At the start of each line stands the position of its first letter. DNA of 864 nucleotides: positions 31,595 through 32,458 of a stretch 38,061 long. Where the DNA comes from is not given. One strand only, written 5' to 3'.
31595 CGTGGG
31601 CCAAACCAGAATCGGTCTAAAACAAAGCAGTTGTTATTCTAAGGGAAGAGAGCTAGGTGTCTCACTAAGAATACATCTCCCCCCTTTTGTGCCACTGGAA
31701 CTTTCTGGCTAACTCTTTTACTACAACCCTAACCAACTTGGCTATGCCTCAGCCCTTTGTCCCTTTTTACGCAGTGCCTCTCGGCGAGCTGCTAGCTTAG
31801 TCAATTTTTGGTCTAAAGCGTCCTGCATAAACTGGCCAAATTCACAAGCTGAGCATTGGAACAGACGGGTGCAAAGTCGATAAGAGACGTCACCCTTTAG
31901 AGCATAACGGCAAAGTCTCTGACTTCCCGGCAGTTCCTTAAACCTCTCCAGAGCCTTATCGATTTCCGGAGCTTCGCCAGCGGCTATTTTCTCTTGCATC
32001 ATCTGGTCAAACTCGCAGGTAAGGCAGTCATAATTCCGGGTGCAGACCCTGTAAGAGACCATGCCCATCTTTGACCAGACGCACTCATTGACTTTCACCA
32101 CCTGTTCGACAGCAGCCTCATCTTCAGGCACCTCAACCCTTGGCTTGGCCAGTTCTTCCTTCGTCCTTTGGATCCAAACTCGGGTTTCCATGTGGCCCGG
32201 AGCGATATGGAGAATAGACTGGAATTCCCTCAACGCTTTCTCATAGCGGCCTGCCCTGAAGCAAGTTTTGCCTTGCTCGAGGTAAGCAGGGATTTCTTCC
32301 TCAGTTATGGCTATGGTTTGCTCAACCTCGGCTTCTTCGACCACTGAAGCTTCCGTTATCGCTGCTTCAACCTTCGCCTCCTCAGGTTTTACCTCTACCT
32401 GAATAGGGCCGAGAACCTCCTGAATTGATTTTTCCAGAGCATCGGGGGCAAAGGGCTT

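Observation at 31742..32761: Receiver protein with a TPR motif and a duplicated C-x12-C-x5-C-x2-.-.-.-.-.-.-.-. module as its output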

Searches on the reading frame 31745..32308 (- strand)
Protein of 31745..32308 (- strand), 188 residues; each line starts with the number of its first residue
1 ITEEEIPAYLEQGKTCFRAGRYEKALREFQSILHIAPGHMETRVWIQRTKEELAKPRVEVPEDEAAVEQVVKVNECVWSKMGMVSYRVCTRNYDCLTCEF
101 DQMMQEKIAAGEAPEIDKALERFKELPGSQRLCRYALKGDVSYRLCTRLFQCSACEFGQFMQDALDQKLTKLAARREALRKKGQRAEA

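Call 27: predict_structure(alignment_id=A2)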
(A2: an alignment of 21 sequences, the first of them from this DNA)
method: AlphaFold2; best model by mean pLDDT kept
length: 188 residues; sequences in the alignment: 21
mean_pLDDT: 65.2   pTM: 0.34
mean pLDDT of the five models: 65.2, 58.5, 56.6, 54.4, 54.1
residues with pLDDT >= 90: 30; 70-90: 38; 50-70: 84; < 50: 36
segments of 3 or more residues with pLDDT < 50: 56-75, 82-96
pLDDT, mean of each block of 10 residues (from residue 1): 92 95 94 86 83 56 30 48 45 50 58 56 56 57 58 63 67 76 68
secondary structure, 60 per line:
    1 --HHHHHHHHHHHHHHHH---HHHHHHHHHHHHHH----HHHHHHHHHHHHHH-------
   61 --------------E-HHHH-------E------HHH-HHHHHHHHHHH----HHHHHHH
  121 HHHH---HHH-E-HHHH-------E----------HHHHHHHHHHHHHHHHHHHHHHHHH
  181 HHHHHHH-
elements in order: H3-18 H22-35 H40-53 H77-80 H99-109 H114-124 H134-137 H156-187

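Call 58: find_related_loci(query=A2, collection=genome_contigs, flank=10000)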
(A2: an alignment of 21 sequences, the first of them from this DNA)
Query A2 (188 aa) in genome_contigs; peptide patterns used: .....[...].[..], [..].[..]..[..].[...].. (x = any residue, [..] = any of these).
83 stretches matched a pattern; 81 encode a relative of the query (tblastn E <= 1e-3); the best 80 are kept; 80 distinct loci.
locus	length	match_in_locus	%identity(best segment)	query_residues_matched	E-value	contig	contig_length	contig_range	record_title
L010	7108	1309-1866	81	1-186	7e-104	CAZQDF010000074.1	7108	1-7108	MAG TPA_asm: uncultured Dehalococcoidales bacterium isolate binchicken_co89_80 genome assembly, contig: NODE_22299_lengt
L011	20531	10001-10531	80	6-182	1e-101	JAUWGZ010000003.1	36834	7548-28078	MAG: Dehalococcoidia bacterium isolate CSMAG_2255 CSMAG_2255_k141_1063132_length_36834_cov_11.8678, whole genome shotgun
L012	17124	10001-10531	78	6-182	3e-96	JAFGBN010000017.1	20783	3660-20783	MAG: Dehalococcoidia bacterium isolate Zod_Metabat.1036 k87_1970846, whole genome shotgun sequence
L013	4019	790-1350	74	2-188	3e-96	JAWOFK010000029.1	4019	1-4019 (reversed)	MAG: Dehalococcoidia bacterium isolate BLK6-1.bin.245 k191_395901, whole genome shotgun sequence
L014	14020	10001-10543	75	2-182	1e-95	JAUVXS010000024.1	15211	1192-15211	MAG: Dehalococcoidia bacterium isolate CSMAG_1222 CSMAG_1222_k141_1174106_length_15211_cov_6.9912, whole genome shotgun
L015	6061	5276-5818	75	1-181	2e-95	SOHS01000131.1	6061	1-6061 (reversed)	MAG: Dehalococcoidia bacterium isolate E26_bin16 NODE_720_length_6061_cov_22.695138, whole genome shotgun sequence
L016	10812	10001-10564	72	1-188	5e-94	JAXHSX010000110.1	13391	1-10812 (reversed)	MAG: Chloroflexota bacterium isolate MAG09_tar_biofilm MAG09_110, whole genome shotgun sequence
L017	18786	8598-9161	75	1-188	3e-94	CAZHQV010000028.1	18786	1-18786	MAG TPA_asm: uncultured Dehalococcoidales bacterium isolate SRP068000_co4_61 genome assembly, contig: NODE_3177_length_1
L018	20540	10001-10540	70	1-182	1e-91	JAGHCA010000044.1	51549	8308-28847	MAG: Dehalococcoidia bacterium isolate AUK270 PB_MBMC_224_c_000000000014, whole genome shotgun sequence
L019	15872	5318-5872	70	1-185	7e-92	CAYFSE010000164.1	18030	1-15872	MAG TPA_asm: uncultured Dehalococcoidales bacterium isolate ERP108616_co1_133 genome assembly, contig: k119_1638076, who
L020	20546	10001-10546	71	7-188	9e-92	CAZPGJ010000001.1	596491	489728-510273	MAG TPA_asm: uncultured Dehalococcoidales bacterium isolate binchicken_co294_83 genome assembly, contig: NODE_8_length_5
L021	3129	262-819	70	1-186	4e-91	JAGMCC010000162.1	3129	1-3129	MAG: Dehalococcoidia bacterium isolate RS_16_40 ZL425.bin.40.fa_162, whole genome shotgun sequence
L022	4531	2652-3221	72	1-188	3e-90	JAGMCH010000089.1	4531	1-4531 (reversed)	MAG: Dehalococcoidales bacterium isolate RS_16_7 ZL425.bin.7.fa_89, whole genome shotgun sequence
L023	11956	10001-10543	70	2-182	2e-89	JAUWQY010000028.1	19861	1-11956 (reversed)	MAG: Dehalococcoidia bacterium isolate CSMAG_2514 CSMAG_2514_k141_132707_length_19861_cov_929.0380, whole genome shotgun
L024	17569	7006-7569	72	1-188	1e-88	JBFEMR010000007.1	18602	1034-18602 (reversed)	MAG: Dehalococcoidia bacterium isolate Mix_mud03.2021.01.31 k141_431701_length_18602_cov_14.6219, whole genome shotgun s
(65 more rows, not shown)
